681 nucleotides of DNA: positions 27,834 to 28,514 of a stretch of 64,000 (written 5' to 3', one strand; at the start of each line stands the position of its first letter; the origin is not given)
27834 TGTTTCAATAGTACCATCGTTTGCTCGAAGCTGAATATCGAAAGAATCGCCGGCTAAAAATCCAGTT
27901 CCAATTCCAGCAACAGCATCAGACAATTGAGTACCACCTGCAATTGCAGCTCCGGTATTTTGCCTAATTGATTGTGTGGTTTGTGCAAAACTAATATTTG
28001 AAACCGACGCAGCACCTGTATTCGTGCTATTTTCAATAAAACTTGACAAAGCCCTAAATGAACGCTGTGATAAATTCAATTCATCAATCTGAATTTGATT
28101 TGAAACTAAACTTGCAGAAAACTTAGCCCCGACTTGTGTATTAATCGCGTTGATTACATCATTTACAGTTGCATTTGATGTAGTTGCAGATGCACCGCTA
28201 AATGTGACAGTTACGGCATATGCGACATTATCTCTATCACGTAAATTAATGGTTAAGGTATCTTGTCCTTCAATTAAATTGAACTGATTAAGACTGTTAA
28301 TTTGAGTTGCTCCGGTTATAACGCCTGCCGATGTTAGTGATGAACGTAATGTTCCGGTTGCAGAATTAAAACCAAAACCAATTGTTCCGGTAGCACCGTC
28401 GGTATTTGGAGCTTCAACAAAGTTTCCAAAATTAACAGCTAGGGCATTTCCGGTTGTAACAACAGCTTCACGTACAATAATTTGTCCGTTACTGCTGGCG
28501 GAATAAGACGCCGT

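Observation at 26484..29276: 930-aa giant flagellin whose variable region is built from five ~125-aa tandem modules, isolated from other flagellar genes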

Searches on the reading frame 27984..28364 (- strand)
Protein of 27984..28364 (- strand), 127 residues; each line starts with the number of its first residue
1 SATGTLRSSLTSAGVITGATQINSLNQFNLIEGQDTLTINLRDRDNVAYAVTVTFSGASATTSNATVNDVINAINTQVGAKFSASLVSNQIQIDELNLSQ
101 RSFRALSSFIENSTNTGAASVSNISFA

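Call 11: search_protein_families(library=pfam, proteins=[window:27984-28364:-], max_evalue=10)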
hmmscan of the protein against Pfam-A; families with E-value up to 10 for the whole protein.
seq(127 aa): 5 families
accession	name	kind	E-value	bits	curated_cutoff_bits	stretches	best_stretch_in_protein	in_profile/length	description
PF03118.21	RNA_pol_A_CTD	-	0.005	17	23.8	1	88-107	10-29/67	Bacterial RNA polymerase, alpha chain C terminal domain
PF11524.14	SeleniumBinding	-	0.048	14.4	27.9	1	58-91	26-59/82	Selenium binding protein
PF13930.12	Endonuclea_NS_2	-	0.089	13.4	27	1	14-68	74-127/132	DNA/RNA non-specific endonuclease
PF22737.1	NNH6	-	0.09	13.4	27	1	40-81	30-73/114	NACHT N-terminal Helical domain 6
PF02824.27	TGS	-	0.18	12.3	22.2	1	62-90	14-42/60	TGS domain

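Call 28: search_solved_structures(query=A3, max_evalue=10, show_alignments=2)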
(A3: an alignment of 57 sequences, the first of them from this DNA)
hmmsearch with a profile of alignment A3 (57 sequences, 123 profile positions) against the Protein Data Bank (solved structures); distinct sequences matched with E-value up to 10: 2.
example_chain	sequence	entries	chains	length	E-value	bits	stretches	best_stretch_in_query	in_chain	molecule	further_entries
5kpe_A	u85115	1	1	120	0.38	13.9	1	37-83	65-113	De novo Beta Sheet Design Protein OR664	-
8zdh_A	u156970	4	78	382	1.3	12.2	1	32-79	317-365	Major Capsid Protein (gp8)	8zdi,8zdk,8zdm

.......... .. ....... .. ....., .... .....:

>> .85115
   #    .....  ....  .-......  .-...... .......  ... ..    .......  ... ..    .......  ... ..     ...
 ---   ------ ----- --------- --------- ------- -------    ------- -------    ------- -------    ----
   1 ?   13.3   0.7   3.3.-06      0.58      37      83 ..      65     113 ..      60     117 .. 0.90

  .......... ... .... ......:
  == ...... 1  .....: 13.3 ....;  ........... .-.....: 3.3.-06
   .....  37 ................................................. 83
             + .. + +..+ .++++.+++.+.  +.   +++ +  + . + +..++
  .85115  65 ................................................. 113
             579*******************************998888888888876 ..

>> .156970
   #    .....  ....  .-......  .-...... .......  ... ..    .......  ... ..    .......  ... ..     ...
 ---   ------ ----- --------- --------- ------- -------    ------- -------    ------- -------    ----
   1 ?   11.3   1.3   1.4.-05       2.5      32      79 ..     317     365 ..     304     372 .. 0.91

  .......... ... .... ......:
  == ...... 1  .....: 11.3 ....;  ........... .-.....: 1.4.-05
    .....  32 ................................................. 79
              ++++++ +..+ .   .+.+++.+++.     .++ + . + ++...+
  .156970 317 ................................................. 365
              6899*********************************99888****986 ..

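Call 40: predict_structure(alignment_id=A3)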
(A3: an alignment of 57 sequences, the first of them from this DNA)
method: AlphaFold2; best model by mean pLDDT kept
length: 121 residues; sequences in the alignment: 57
mean_pLDDT: 88.9   pTM: 0.73
mean pLDDT of the five models: 88.9, 88.1, 87.8, 86.9, 86.7
residues with pLDDT >= 90: 85; 70-90: 17; 50-70: 19; < 50: 0
segments of 3 or more residues with pLDDT < 50: none
pLDDT, mean of each block of 10 residues (from residue 1): 92 98 97 94 96 97 98 94 96 74 69 66 56
secondary structure, 60 per line:
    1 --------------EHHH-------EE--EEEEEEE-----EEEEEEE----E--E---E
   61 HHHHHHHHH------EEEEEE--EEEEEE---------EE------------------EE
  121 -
elements in order: E30-36 E42-48 H61-69 E76-81 E84-89

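Call 43: fold_search(model_id=the predicted structure, library=pdb)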
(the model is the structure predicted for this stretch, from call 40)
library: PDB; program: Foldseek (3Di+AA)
matches with E <= 10: 333; with E <= 0.001: 0
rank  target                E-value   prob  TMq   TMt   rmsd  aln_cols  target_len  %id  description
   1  2f4n_B                3.9e-01  0.15  0.21  0.12   9.3        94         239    8  Crystal structure of protein MJ1651 from Methanococcus jannaschii DSM 2661, Pfam DUF62 (released 2005-12-06)
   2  6sih_A                4.4e-01  0.85  0.31  0.09   2.7        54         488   24  Structure of bacterial flagellar capping protein FliD (released 2020-05-27)
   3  6iwy                  5.6e-01  0.69  0.39  0.15   4.5        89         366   15  Crystal structure of the flagellar cap protein FliD from Helicobacter pylori (released 2019-05-22)
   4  22uy_B                7.1e-01  0.13  0.23  0.13   9.5        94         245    8  S-adenosyl-L-methionine hydrolase(MJ1651) mutant-R89A (released 2026-03-18)
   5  2f4n_C                8.0e-01  0.21  0.21  0.12   7.4        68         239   12  Crystal structure of protein MJ1651 from Methanococcus jannaschii DSM 2661, Pfam DUF62 (released 2005-12-06)
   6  9dz5                  1.2e+00  0.14  0.23  0.09   6.5        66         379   15  Crystal structure of integrin beta-2 tail bound to the FERM-folded talin head domain with a D397R mutation (released 2025-04-23)
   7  8t0a                  1.5e+00  0.16  0.25  0.10   6.1        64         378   16  Crystal structure of integrin beta-2 tail bound to the FERM-folded talin head domain with a Y270E mutation (released 2024-10-30)
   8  7m5z_A                1.5e+00  0.04  0.19  0.11  10.2        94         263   11  Crystal Structure of the MerTK Kinase Domain in Complex with Inhibitor MIPS15692 (released 2021-10-06)
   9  8fse_B                1.7e+00  0.15  0.25  0.10   6.1        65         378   15  Crystal structure of integrin beta-2 tail bound to the FERM-folded talin head domain (released 2024-07-03)
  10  2x3h_A                1.8e+00  0.04  0.15  0.06  17.1       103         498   14  COLIPHAGE K5A LYASE (released 2010-06-02)
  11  8fse_A                1.9e+00  0.13  0.23  0.10   6.2        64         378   14  Crystal structure of integrin beta-2 tail bound to the FERM-folded talin head domain (released 2024-07-03)
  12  8ftb                  2.1e+00  0.15  0.22  0.09   4.9        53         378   15  Crystal structure of integrin beta-2 tail bound to the FERM-folded talin head domain with a K306Q mutation (released 2024-07-03)
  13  2lnc_MODEL_1_A        2.2e+00  0.13  0.20  0.13   8.0        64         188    5  Solution NMR structure of Norwalk virus protease (released 2012-12-26)
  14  1muc_A                2.2e+00  0.12  0.21  0.09   6.9        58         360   16  STRUCTURE OF MUCONATE LACTONIZING ENZYME AT 1.85 ANGSTROMS RESOLUTION (released 1996-07-11)
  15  4qqg_G                2.2e+00  0.06  0.15  0.22   8.3        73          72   11  Crystal structure of an N-terminal HTATIP fragment (released 2014-07-09)
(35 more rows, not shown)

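Call 56: search_protein_representatives(alignment_id=A3)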
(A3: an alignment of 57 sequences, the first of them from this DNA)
Query: 57 sequences, 123 profile positions. Proteins with E-value up to 0.001 (for the whole library): 127; up to 1e-10: 19; up to 1e-30: 12. The best 127 are listed.
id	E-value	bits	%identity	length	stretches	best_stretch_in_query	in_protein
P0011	6.2e-167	562.3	-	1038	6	2-121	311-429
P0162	2.0e-162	547.8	-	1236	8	6-123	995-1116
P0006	2.8e-153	518.2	-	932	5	5-122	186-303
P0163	4.9e-144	488.4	-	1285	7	3-113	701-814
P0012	1.5e-139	473.9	-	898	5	3-123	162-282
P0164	2.4e-137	466.7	-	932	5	6-123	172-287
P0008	5.9e-107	368.6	-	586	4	5-123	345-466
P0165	7.1e-94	326.4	-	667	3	3-122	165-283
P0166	4.1e-88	307.8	-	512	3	5-123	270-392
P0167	6.7e-87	303.8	-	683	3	2-121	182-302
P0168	3.1e-79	279.1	-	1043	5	8-112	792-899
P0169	1.5e-46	173.5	-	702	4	7-110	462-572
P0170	4.2e-14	68.7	-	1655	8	24-88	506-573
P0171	6.0e-14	68.3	-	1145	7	32-112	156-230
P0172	1.5e-12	63.7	-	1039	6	9-97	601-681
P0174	1.9e-11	60.2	-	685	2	4-104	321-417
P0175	3.6e-11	59.3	-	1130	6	5-93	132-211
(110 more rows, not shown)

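Call 57: search_protein_families(library=pfam, proteins=[P0162, P0163, P0168, P0169, P0170, P0171, P0172, P0174, P0175], max_evalue=0.001)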
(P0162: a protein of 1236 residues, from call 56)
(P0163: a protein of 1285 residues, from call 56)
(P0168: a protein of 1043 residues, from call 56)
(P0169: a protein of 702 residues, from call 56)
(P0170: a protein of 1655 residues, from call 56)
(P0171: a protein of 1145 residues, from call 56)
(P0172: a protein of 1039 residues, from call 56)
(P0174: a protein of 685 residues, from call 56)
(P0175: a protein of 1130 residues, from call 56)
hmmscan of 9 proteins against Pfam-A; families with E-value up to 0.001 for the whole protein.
P0162 (1236 aa): 2 families
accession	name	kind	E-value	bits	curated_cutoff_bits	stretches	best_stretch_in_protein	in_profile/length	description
PF00700.27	Flagellin_C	-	2e-15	57.3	23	1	1152-1236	2-86/86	Bacterial flagellin C-terminal helical region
PF00669.25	Flagellin_N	-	3.6e-13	50.2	26.6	1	3-106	34-137/139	Bacterial flagellin N-terminal helical region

P0163 (1285 aa): 2 families
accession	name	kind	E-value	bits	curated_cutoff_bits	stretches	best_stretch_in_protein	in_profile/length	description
PF00669.25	Flagellin_N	-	2.8e-31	108.8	26.6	1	9-142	5-138/139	Bacterial flagellin N-terminal helical region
PF07196.18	Flagellin_IN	-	7.5e-13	48.9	22.7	1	605-653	1-50/55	Flagellin hook IN motif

P0168 (1043 aa): 2 families
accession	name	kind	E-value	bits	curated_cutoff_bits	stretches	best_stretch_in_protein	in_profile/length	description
PF00669.25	Flagellin_N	-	1.4e-31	109.8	26.6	1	10-142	6-138/139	Bacterial flagellin N-terminal helical region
PF00700.27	Flagellin_C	-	2e-09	38.1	23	1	941-1025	2-86/86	Bacterial flagellin C-terminal helical region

P0169 (702 aa): 1 family
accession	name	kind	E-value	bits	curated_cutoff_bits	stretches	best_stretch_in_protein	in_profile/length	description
PF00669.25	Flagellin_N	-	1.7e-25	90.1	26.6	1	14-139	11-137/139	Bacterial flagellin N-terminal helical region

P0170 (1655 aa): 4 families
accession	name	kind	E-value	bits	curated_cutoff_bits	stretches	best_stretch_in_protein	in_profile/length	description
PF07195.17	FliD_C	-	9.3e-30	104.2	25.4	1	1242-1638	2-236/236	Flagellar hook-associated protein 2 C-terminus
PF07196.18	Flagellin_IN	-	4.9e-23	81.5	22.7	2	1152-1199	1-54/55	Flagellin hook IN motif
PF02465.23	FliD_N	-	8.1e-20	71.7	24.8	1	9-105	1-97/97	Flagellar hook-associated protein 2 N-terminus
PF21403.4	OTU1_UBXL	-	1.5e-07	32.3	22.7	0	175-204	3-31/49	OTU1, UBXL domain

P0171 (1145 aa): 3 families
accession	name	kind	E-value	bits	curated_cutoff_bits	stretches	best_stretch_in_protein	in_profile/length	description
PF07195.17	FliD_C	-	5.6e-40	137.7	25.4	1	890-1119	1-236/236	Flagellar hook-associated protein 2 C-terminus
PF02465.23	FliD_N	-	3.5e-20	72.9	24.8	1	12-108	1-97/97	Flagellar hook-associated protein 2 N-terminus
PF07196.18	Flagellin_IN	-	4.1e-17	62.6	22.7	2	416-444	20-51/55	Flagellin hook IN motif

P0172 (1039 aa): 3 families
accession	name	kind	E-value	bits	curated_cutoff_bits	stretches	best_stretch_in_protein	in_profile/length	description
PF07195.17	FliD_C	-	3.6e-45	154.7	25.4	1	782-1024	1-236/236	Flagellar hook-associated protein 2 C-terminus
PF02465.23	FliD_N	-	2.4e-20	73.4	24.8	1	12-107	1-96/97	Flagellar hook-associated protein 2 N-terminus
PF07196.18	Flagellin_IN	-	2.4e-13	50.5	22.7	1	705-756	8-53/55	Flagellin hook IN motif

P0174 (685 aa): 4 families
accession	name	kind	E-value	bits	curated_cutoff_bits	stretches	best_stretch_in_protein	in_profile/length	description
PF06429.18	Flg_bbr_C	-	4.4e-18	65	23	1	639-683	2-46/46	Flagellar basal body rod FlgEFG protein C-terminal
PF07559.19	FlgE_D2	-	1.3e-10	42.3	22.7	1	452-565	24-142/142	Flagellar basal body protein FlaE D2 domain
PF00460.25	Flg_bb_rod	-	1.4e-10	41.3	20.7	1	8-35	4-31/31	Flagella basal body rod protein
PF22692.1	LlgE_F_G_D1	-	1.7e-08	34.9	27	1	94-143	1-44/64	Flagellar hook protein FlgE/F/G D1 domain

P0175 (1130 aa): 4 families
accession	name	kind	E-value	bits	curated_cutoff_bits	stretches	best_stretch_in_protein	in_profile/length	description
PF07195.17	FliD_C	-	2.8e-44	151.7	25.4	1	873-1110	1-235/236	Flagellar hook-associated protein 2 C-terminus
PF02465.23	FliD_N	-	4.8e-18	66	24.8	1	12-108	1-97/97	Flagellar hook-associated protein 2 N-terminus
PF07196.18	Flagellin_IN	-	1.7e-15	57.4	22.7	0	511-552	8-52/55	Flagellin hook IN motif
PF21403.4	OTU1_UBXL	-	0.00033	21.6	22.7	0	156-192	2-37/49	OTU1, UBXL domain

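Call 69: search_protein_families(library=pfam, alignment_id=A3, max_evalue=0.01)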
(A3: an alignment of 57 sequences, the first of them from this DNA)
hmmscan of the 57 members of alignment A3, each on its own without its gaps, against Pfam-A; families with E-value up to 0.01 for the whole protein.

A. member 1, seq(121 aa): 1 family
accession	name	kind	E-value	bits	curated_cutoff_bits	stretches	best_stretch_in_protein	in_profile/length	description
PF03118.21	RNA_pol_A_CTD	-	0.0045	17.1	23.8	0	82-101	10-29/67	Bacterial RNA polymerase, alpha chain C terminal domain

B. families by the number of members that match (of 57 scanned): 6 families
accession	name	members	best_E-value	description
PF07196.18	Flagellin_IN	6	1.9e-05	Flagellin hook IN motif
PF11148.14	DUF2922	2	0.00079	Protein of unknown function (DUF2922)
PF01828.24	Peptidase_A4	1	0.00023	Peptidase A4 family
PF01716.24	MSP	1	0.0019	Manganese-stabilising protein / photosystem II polypeptide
PF03118.21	RNA_pol_A_CTD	1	0.0045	Bacterial RNA polymerase, alpha chain C terminal domain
PF05465.18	Halo_GVPC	1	0.0095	Halobacterial gas vesicle protein C (GVPC) repeat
